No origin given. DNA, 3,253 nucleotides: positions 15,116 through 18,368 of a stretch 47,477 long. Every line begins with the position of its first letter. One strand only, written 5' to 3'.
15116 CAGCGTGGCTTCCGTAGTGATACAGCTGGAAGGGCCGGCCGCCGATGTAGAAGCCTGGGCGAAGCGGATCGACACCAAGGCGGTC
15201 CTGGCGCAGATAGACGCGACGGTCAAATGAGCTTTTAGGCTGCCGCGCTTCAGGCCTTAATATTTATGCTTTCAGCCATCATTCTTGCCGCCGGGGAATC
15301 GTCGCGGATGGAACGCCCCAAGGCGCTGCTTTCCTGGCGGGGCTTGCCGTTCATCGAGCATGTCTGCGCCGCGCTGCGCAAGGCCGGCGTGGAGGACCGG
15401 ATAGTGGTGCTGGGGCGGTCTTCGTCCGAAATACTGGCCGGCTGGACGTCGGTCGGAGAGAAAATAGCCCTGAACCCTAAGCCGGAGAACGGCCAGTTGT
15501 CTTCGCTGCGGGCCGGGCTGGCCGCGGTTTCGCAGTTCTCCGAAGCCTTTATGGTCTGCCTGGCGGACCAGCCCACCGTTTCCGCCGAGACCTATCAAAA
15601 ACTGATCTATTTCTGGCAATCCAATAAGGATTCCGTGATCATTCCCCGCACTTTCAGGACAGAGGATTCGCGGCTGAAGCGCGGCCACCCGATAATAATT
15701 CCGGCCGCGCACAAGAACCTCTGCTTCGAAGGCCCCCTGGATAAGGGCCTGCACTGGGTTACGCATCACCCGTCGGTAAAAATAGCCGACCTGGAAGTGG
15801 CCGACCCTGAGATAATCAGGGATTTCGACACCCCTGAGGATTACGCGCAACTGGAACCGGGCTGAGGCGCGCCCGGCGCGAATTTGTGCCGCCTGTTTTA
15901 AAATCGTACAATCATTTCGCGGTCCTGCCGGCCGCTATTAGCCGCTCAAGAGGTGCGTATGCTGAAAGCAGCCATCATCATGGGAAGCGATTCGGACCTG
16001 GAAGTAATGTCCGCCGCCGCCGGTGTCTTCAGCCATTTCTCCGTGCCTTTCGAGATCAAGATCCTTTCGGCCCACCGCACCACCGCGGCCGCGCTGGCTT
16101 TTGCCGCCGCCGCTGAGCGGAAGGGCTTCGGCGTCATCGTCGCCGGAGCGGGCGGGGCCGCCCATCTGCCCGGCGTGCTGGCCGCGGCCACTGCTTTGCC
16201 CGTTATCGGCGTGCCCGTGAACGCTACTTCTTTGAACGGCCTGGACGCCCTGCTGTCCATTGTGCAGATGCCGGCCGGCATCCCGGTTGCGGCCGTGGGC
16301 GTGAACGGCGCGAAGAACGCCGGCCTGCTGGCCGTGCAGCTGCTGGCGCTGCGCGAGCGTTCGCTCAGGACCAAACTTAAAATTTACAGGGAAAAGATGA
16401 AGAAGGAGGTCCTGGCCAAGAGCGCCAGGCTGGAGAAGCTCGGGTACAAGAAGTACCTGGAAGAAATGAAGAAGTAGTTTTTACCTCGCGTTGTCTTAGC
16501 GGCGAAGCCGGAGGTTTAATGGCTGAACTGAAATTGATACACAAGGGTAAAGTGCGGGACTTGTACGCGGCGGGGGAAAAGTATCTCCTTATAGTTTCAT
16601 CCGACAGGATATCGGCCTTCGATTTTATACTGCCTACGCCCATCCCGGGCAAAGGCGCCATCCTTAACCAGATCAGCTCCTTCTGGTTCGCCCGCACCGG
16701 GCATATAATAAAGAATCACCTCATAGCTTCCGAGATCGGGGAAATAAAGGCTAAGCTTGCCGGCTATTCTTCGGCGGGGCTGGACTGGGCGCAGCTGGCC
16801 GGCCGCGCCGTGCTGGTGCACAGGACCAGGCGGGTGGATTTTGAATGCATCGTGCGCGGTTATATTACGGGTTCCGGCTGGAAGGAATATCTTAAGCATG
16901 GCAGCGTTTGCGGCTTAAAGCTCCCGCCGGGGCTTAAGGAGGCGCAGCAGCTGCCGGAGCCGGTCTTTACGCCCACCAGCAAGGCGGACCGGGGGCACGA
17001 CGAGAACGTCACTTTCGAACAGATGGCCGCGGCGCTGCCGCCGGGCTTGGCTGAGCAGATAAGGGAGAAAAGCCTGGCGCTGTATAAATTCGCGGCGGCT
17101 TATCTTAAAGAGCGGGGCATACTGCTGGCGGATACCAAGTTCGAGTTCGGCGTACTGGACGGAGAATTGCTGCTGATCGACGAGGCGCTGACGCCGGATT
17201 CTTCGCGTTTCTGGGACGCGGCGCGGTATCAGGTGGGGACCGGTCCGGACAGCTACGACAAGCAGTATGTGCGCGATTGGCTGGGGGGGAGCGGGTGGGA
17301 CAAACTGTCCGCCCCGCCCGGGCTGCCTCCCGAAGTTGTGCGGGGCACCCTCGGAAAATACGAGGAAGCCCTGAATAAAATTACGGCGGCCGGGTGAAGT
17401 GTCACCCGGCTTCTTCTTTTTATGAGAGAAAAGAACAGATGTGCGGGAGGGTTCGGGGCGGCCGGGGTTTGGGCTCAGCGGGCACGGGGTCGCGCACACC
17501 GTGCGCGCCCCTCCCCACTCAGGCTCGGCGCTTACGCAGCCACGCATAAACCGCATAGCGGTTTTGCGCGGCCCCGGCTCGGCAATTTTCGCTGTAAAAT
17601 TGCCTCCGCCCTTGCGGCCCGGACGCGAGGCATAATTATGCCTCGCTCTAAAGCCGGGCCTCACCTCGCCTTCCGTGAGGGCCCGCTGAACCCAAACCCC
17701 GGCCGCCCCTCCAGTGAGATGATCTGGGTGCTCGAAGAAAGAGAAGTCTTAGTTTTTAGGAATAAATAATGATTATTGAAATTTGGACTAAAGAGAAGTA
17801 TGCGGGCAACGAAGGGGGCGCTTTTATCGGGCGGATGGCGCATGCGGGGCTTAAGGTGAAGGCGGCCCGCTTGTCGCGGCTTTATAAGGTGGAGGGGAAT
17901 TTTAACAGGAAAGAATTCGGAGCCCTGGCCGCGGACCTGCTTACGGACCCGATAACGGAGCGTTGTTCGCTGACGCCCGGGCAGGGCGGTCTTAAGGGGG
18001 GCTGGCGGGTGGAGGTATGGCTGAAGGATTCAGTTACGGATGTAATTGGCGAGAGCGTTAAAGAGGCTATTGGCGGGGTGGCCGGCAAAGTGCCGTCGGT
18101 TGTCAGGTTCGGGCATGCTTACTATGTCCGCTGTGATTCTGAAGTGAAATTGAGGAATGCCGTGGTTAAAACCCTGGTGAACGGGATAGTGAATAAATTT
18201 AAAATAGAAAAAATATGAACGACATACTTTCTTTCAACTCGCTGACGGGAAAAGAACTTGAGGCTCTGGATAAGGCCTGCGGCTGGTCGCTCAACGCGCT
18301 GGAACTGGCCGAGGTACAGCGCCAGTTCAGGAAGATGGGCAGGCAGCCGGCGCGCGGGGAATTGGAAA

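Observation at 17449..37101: Five copies of a modular, GC-rich nested-palindrome element, four of them in intercistronic gaps of the pur genes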

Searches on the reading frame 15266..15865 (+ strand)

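Call 68: search_protein_families(library=pfam, proteins=[window:15266-15865:+])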
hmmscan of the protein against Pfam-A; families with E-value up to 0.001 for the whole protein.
window:15266-15865:+ (199 aa): 3 families
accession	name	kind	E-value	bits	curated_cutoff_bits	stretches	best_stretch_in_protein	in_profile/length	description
PF12804.13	NTP_transf_3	-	3.5e-30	105.7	27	1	4-150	1-138/160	MobA-like NTP transferase domain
PF01128.25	IspD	-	4.5e-05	23.7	27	1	3-125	2-125/221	2-C-methyl-D-erythritol 4-phosphate cytidylyltransferase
PF02348.25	CTP_transf_3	-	0.00014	22.2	22.6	1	4-115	2-112/217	Cytidylyltransferase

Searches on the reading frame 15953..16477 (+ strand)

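Call 11: search_protein_families(library=ncbifam, proteins=[window:15953-16477:+])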
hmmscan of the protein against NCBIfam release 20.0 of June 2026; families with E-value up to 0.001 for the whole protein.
window:15953-16477:+ (174 aa): 2 families
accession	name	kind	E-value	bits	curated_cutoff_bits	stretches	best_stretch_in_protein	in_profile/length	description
TIGR01162.1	purE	equivalog_domain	3.4e-58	195.6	149.6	1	7-160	2-155/156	5-(carboxyamino)imidazole ribonucleotide mutase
NF033503.1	LarB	equivalog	0.00029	20.6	175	1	6-130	82-206/209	nickel pincer cofactor biosynthesis protein LarB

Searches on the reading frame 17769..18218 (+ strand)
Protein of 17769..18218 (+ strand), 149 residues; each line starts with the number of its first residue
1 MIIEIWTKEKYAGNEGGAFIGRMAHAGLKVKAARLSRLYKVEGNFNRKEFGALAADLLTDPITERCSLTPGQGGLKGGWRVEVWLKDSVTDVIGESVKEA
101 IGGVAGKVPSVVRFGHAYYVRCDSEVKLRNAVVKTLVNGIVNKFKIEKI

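Call 11: search_protein_families(library=ncbifam, proteins=[window:17769-18218:+])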
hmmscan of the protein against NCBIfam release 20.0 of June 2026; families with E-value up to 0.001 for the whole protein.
window:17769-18218:+ (149 aa): 0 families

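Call 53: search_protein_families(library=pfam, proteins=[window:17769-18218:+])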
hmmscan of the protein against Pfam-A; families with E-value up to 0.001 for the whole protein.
window:17769-18218:+ (149 aa): 1 family
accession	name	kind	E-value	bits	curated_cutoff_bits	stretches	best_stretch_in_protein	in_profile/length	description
PF02700.19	PurS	-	9.6e-07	29.3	22.2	1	80-147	3-76/77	Phosphoribosylformylglycinamidine (FGAM) synthase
